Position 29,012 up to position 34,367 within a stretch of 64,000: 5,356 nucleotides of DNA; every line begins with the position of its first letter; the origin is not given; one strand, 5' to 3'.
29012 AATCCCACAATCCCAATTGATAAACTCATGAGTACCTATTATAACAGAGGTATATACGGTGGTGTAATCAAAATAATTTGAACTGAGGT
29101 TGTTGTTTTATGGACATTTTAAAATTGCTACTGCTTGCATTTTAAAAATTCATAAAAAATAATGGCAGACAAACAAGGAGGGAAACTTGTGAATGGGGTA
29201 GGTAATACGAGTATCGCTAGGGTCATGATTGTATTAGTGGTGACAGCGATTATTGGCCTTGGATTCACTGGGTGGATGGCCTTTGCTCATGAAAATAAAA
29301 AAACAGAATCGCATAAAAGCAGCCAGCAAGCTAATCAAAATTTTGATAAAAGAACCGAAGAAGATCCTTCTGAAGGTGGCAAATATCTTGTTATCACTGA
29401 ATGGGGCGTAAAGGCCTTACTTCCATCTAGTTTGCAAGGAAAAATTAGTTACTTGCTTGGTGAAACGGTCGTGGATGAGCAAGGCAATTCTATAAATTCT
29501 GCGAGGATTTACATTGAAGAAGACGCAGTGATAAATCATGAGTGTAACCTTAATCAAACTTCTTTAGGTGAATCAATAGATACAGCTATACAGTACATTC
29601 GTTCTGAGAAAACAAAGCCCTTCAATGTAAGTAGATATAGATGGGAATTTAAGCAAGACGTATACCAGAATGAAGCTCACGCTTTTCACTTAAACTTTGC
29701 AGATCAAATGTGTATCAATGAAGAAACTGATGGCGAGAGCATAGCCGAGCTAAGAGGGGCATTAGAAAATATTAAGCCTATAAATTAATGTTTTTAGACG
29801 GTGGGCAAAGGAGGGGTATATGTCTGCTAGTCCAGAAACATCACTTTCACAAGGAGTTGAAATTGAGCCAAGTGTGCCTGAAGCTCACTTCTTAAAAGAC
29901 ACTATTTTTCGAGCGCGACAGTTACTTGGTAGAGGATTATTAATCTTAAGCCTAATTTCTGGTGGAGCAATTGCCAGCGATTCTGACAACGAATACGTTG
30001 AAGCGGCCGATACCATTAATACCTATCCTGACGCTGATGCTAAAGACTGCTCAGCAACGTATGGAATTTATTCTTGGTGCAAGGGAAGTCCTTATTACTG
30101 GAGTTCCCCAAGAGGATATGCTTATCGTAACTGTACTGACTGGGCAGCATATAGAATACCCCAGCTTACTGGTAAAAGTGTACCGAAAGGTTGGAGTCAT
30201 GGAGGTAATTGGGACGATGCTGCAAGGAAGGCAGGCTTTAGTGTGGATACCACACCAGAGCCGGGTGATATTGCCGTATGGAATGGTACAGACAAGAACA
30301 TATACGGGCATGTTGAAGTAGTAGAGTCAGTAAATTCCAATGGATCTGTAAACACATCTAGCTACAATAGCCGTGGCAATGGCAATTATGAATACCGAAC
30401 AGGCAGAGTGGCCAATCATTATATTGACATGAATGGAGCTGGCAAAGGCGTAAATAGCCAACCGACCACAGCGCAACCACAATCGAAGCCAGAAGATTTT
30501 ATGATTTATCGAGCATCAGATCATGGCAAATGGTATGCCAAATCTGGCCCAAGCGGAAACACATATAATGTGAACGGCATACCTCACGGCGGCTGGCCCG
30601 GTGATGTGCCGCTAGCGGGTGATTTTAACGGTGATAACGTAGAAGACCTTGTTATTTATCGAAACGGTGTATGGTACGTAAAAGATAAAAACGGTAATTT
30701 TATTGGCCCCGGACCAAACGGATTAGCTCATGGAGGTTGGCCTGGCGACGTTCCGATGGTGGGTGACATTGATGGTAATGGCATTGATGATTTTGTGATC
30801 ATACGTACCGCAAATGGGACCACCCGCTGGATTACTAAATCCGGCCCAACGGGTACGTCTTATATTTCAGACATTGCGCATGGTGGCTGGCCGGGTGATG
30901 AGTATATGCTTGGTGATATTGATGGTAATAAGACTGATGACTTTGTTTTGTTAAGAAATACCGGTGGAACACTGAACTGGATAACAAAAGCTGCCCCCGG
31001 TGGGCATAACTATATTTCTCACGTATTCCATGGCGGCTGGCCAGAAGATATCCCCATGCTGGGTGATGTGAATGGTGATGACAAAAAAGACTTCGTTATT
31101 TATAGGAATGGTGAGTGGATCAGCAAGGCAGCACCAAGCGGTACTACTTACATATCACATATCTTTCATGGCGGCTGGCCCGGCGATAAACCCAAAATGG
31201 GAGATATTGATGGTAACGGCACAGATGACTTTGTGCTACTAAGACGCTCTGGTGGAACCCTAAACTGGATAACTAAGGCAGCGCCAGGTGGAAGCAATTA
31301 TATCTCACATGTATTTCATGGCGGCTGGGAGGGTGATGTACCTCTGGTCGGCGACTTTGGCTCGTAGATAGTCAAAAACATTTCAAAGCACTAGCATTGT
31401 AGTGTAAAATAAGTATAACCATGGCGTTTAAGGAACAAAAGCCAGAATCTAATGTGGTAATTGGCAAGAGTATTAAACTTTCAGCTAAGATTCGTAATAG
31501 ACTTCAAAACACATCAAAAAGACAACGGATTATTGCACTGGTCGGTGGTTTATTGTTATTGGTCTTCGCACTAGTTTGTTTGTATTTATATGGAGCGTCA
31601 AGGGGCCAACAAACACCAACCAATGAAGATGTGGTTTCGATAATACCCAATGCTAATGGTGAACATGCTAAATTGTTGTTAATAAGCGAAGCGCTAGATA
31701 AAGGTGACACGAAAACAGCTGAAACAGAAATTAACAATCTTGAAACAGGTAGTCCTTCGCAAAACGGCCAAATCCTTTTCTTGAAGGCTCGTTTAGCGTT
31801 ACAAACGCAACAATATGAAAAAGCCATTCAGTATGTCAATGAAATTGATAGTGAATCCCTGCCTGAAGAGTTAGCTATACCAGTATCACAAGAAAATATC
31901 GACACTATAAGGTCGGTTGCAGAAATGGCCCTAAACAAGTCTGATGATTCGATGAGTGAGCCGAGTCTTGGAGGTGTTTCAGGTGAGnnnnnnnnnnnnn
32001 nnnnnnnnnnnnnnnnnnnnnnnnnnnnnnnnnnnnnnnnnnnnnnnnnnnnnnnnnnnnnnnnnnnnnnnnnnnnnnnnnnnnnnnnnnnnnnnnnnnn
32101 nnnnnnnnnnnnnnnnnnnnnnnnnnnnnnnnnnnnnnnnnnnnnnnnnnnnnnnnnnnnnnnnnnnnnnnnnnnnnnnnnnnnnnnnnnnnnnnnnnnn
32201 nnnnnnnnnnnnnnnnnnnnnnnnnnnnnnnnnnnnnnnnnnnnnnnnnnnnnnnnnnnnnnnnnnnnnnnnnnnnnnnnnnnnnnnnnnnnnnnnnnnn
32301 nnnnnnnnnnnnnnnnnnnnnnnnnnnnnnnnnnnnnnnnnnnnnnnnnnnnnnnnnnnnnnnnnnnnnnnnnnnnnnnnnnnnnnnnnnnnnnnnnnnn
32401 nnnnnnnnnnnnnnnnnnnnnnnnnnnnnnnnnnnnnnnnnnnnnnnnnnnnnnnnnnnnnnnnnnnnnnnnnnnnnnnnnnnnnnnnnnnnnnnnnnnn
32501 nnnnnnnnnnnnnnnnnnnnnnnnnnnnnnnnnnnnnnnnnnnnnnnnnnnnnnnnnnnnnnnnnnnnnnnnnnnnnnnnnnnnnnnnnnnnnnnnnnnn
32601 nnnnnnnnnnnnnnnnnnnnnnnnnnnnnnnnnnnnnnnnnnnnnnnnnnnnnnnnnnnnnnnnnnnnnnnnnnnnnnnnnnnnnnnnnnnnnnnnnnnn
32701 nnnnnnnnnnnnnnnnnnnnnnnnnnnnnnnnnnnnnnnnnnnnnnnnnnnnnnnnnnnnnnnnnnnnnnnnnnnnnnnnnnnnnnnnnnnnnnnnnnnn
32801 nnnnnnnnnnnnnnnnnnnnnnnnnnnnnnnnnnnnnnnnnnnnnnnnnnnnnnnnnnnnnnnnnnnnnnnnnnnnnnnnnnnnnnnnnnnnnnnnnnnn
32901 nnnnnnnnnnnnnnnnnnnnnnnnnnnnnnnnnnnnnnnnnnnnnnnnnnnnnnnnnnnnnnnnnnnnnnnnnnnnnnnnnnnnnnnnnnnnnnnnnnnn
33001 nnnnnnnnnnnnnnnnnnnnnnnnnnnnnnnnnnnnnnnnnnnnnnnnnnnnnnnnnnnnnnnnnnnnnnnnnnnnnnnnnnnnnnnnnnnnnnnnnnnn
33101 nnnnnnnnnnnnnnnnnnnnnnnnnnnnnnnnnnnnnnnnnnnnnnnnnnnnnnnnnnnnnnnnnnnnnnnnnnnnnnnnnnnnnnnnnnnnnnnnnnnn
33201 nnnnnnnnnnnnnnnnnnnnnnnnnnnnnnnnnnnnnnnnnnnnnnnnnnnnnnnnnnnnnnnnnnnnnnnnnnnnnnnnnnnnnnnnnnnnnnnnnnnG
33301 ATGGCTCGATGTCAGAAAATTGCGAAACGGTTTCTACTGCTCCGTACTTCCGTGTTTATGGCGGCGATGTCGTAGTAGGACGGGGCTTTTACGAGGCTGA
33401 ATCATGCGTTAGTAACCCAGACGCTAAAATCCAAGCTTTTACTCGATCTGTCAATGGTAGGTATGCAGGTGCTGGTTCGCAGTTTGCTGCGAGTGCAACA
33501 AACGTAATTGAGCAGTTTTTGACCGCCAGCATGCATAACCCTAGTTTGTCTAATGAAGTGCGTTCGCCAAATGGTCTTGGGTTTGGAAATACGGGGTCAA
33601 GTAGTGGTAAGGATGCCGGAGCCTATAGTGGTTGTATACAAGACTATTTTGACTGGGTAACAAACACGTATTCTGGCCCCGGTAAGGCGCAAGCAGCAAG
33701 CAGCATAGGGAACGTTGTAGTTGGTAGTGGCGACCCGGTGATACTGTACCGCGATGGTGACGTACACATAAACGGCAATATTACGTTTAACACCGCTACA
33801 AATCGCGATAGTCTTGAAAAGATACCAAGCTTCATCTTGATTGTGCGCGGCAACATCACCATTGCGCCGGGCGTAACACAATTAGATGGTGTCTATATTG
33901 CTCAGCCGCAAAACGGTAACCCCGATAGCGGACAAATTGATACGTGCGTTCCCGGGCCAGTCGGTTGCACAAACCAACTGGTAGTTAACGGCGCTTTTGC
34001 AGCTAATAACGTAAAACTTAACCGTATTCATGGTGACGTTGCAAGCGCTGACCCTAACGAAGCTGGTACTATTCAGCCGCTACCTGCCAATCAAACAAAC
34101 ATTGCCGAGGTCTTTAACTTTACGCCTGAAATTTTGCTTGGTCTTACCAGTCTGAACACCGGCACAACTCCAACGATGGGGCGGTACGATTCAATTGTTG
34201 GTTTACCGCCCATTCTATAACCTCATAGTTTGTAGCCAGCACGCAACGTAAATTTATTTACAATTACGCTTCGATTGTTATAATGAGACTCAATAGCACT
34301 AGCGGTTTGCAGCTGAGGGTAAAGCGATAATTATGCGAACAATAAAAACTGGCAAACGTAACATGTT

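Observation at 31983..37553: Two paralogous giant exported proteins share an unrecognised ~290-aa C-terminal module directly upstream of pilM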

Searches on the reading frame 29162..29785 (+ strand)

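Call 4: search_protein_families(library=pfam, proteins=[window:29162-29785:+], max_evalue=1)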
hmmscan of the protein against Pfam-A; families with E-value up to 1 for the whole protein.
window:29162-29785:+ (208 aa): 2 families
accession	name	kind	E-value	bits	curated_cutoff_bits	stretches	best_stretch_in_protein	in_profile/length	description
PF01591.24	6PF2K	-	0.058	13.1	27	1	148-201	41-92/223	6-phosphofructo-2-kinase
PF20517.3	TMEM127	-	0.1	13.1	25.3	1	8-62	38-91/113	Transmembrane protein 127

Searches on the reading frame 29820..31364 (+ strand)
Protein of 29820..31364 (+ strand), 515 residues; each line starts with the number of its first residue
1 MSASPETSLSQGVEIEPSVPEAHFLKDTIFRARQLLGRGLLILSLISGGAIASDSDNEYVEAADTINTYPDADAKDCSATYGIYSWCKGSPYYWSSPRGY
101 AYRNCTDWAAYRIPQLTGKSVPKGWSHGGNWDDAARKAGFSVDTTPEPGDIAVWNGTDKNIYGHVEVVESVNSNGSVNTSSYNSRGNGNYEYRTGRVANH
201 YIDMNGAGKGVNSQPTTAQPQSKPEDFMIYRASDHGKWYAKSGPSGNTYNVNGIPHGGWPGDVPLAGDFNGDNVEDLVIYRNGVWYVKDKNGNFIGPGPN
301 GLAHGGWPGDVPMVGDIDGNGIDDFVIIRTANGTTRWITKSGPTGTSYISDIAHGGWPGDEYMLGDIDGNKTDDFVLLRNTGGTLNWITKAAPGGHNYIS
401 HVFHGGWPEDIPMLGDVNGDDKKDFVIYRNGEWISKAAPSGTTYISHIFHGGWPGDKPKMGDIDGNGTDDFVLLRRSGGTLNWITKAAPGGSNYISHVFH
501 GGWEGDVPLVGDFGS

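Call 4: search_protein_families(library=pfam, proteins=[window:29820-31364:+], max_evalue=1)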
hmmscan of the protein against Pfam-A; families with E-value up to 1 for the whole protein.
window:29820-31364:+ (515 aa): 5 families
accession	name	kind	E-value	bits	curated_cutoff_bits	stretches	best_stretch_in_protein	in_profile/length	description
PF05257.22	CHAP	-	2.5e-19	70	26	1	97-183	3-81/81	CHAP domain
PF01839.29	FG-GAP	-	5.4e-09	36.2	22.1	2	312-349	5-36/37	FG-GAP repeat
PF13517.12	FG-GAP_3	-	1.4e-07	32.4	26.9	5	268-326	1-60/61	FG-GAP-like repeat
PF03427.18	CBM_19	-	0.0071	16.8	20.1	0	230-246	37-53/61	Carbohydrate binding domain (family 19)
PF23727.1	Beta-prop_FAM234A_B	-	0.012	14.6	26.4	1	313-347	132-166/467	FAM234A/B beta-propeller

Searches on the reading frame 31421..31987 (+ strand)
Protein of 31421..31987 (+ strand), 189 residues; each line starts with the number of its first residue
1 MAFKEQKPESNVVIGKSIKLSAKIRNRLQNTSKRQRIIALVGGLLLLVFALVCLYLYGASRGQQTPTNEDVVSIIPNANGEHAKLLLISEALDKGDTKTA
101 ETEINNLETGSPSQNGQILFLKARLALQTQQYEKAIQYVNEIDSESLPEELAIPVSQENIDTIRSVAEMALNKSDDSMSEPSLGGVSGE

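Call 4: search_protein_families(library=pfam, proteins=[window:31421-31987:+], max_evalue=1)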
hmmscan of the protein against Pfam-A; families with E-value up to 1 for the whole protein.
window:31421-31987:+ (189 aa): 16 families
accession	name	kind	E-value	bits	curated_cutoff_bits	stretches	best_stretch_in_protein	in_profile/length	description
PF13150.11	TraL_transposon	-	0.0027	17.9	27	1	20-59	11-48/86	Conjugative transposon protein TraL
PF13432.12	TPR_16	-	0.0044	17.9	32.7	1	86-142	2-57/65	Tetratricopeptide repeat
PF14559.12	TPR_19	-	0.0046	17.7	25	1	91-143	1-52/68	Tetratricopeptide repeat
PF09976.15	TPR_21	-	0.016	15.4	25.5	1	80-146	75-143/193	Tetratricopeptide repeat-like domain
PF13512.12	TPR_18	-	0.017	15.8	21.9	1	111-144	5-38/145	Tetratricopeptide repeat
PF10300.15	Iml2-TPR_39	-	0.025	13.7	22.2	1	27-145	207-293/467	Iml2/Tetratricopeptide repeat protein 39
PF13181.12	TPR_8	-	0.039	14.6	25.7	1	117-141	2-26/34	Tetratricopeptide repeat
PF16918.11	PknG_TPR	-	0.075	12.2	27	1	77-152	90-163/340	Protein kinase G tetratricopeptide repeat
PF23914.1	TPR_CcmH_CycH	-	0.076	13.3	42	1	83-143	91-148/158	Cytochrome c-type biogenesis protein H TPR domain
PF25058.1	ARM_TT21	-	0.083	13.3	27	1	112-145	90-123/155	Tetratricopeptide repeat protein 21 ARM repeat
PF13567.11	DUF4131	-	0.12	12.5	31.6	1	32-125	26-130/165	Domain of unknown function (DUF4131)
PF07719.23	TPR_2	-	0.13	12.9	27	1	118-141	3-26/34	Tetratricopeptide repeat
PF02259.29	FAT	-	0.15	11.7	24.2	1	84-144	151-213/343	FAT domain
PF23300.3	HEAT_Nup120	-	0.21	11.8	29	1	118-146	28-56/170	Nucleoporin Nup120, HEAT repeats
PF12895.13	ANAPC3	-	0.23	12.2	27.2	1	115-140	55-80/82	Anaphase-promoting complex, cyclosome, subunit 3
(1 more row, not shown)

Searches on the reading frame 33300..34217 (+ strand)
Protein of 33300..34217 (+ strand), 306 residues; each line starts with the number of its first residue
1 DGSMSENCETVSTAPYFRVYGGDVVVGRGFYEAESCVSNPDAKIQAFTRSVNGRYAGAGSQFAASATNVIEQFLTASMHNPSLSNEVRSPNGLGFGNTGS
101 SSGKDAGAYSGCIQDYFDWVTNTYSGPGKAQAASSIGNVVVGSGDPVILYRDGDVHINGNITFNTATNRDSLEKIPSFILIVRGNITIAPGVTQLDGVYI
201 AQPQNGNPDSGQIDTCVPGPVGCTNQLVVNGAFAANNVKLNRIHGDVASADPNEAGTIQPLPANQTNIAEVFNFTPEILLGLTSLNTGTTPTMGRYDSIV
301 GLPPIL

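Call 66: predict_structure(alignment_id=A4)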
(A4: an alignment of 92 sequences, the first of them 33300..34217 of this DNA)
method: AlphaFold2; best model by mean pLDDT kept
length: 306 residues; sequences in the alignment: 92
mean_pLDDT: 81.0   pTM: 0.84
mean pLDDT of the five models: 81.0, 80.3, 80.2, 77.6, 77.4
residues with pLDDT >= 90: 127; 70-90: 96; 50-70: 63; < 50: 20
segments of 3 or more residues with pLDDT < 50: 1-5, 7-9, 289-295, 304-306
pLDDT, mean of each block of 10 residues (from residue 1): 42 81 90 85 86 82 88 78 62 63 56 91 91 98 93 98 91 91 98 96 93 91 91 95 82 62 74 85 60 54 50
secondary structure, 60 per line:
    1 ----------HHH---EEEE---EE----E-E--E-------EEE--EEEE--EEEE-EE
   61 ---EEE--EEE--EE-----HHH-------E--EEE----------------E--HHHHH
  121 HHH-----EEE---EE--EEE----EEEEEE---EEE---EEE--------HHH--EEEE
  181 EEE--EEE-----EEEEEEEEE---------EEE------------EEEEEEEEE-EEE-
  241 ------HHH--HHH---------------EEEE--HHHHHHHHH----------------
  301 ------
elements in order: E17-20 E43-45 E48-51 E54-57 E64-66 E69-71 E94-96 H116-123 E129-131 E139-141 E146-151 E155-157 E161-163 E177-183 E186-188 E194-202 E212-214 E227-235 E237-239 E270-273 H276-284

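Call 83: fold_search(model_id=the predicted structure, library=pdb)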
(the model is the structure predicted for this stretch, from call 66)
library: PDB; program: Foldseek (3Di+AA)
matches with E <= 10: 59; with E <= 0.001: 0
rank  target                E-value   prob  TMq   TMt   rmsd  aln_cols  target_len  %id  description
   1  4nu2                  3.1e-02  0.75  0.27  0.36  11.0       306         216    8  Crystal structure of an ice-binding protein (FfIBP) from the Antarctic bacterium, Flavobacterium frigoris PS1 (released 2014-04-16)
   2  8x0z                  5.6e-02  0.35  0.23  0.31  11.8       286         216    8  Crystal structure of A101C/A120C mutant of FfIBP (released 2024-11-13)
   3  4nu3_B                6.2e-02  0.54  0.26  0.34  11.6       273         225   10  Crystal structure of mFfIBP, a capping head region swapped mutant of ice-binding protein (released 2014-04-16)
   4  4nu3_A                8.0e-02  0.57  0.28  0.36  15.2       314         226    8  Crystal structure of mFfIBP, a capping head region swapped mutant of ice-binding protein (released 2014-04-16)
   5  7ehk                  8.4e-02  0.38  0.25  0.33  11.4       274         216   10  Crystal structure of C107S mutant of FfIBP (released 2022-03-02)
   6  8x1l                  1.5e-01  0.23  0.23  0.30  11.6       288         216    8  Crystal structure of S96C/L132C mutant of FfIBP (released 2024-11-13)
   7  5b5h                  1.7e-01  0.30  0.24  0.31  15.3       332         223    8  Hydrophobic ice-binding site confer hyperactivity on antifreeze protein from a snow mold fungus (released 2016-09-28)
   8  6bg8_A                1.9e-01  0.18  0.24  0.29  11.7       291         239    7  Shewanella frigidimarina ice-binding protein_1 DUF3494 Domain (released 2018-03-07)
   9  3wp9                  2.3e-01  0.23  0.26  0.33  10.7       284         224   10  Crystal structure of antifreeze protein from an Antarctic sea ice bacterium Colwellia sp. (released 2014-07-02)
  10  8x1o                  2.5e-01  0.25  0.25  0.33  12.6       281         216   10  Crystal structure of M249C/N270C mutant of FfIBP (released 2024-11-13)
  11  6tgf_D                2.5e-01  0.02  0.11  0.06  18.6       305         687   12  Pantoea stewartii WceF is a glycan biofilm modifying enzyme with a bacteriophage tailspike-like parallel beta-helix fo (released 2020-11-25)
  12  9lhs                  3.5e-01  0.20  0.27  0.34  12.0       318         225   10  Crystal structure of an ice-binding protein from Candidatus Cryosericum odellii (released 2025-09-03)
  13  5uyt_B                4.3e-01  0.14  0.23  0.18  15.9       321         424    9  Crystal structure of ice binding protein from an Antarctic bacterium Flavobacteriaceae (released 2017-10-25)
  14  8x1p                  4.5e-01  0.21  0.26  0.35  10.7       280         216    8  Crystal structure of G160C/S176C mutant of FfIBP (released 2024-11-13)
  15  9lhr_B                5.0e-01  0.09  0.21  0.27  12.7       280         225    7  Crystal structure of Ice binding protein from Candidatus Cryosericum odellii SMC5 (released 2025-09-03)
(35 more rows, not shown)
